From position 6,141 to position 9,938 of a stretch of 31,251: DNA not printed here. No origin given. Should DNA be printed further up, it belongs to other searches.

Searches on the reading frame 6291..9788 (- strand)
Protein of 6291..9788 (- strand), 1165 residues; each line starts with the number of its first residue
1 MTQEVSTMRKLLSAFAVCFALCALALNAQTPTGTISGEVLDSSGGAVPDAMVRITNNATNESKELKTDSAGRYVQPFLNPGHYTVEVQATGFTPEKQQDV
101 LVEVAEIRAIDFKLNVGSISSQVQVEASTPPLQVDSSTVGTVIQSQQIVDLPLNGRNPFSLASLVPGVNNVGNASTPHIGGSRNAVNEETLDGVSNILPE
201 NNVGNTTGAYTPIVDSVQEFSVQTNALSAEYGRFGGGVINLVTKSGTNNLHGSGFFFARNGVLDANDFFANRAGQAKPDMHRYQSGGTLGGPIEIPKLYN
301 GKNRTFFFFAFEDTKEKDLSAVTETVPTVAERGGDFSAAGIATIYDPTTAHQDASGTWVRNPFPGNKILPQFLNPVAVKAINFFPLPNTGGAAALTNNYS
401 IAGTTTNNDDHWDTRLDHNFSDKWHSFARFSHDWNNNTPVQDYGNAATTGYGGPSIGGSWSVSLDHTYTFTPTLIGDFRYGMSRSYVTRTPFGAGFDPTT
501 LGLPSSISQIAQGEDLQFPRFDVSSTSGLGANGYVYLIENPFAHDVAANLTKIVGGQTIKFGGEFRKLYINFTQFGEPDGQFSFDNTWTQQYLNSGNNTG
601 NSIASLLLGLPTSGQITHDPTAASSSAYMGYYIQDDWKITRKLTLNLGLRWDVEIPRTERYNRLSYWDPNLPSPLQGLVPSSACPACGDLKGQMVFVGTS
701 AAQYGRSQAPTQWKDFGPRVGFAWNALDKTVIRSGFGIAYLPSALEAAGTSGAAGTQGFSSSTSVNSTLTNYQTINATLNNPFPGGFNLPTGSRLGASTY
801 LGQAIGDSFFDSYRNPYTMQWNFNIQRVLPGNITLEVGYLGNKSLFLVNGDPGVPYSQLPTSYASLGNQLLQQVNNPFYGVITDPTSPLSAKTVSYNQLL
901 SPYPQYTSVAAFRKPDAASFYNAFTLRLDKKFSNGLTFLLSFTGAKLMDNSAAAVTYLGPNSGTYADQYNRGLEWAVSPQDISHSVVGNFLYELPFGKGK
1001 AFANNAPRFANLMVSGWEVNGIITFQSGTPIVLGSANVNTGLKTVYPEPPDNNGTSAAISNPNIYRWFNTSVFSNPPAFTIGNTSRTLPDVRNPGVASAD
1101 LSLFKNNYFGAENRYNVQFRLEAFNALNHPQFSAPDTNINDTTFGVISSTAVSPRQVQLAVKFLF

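Call 84: search_protein_families(library=pfam, proteins=[window:6291-9788:-], max_evalue=0.00001)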
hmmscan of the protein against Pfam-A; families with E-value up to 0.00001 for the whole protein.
window:6291-9788:- (1165 aa): 2 families
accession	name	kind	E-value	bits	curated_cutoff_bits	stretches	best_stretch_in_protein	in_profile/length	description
PF25183.1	OMP_b-brl_4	-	1.1e-220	735.7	30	1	242-1158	1-838/838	Outer membrane beta barrel domain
PF13620.12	CarboxypepD_reg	-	1.2e-19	70.8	32.3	1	34-114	1-81/82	Carboxypeptidase regulatory-like domain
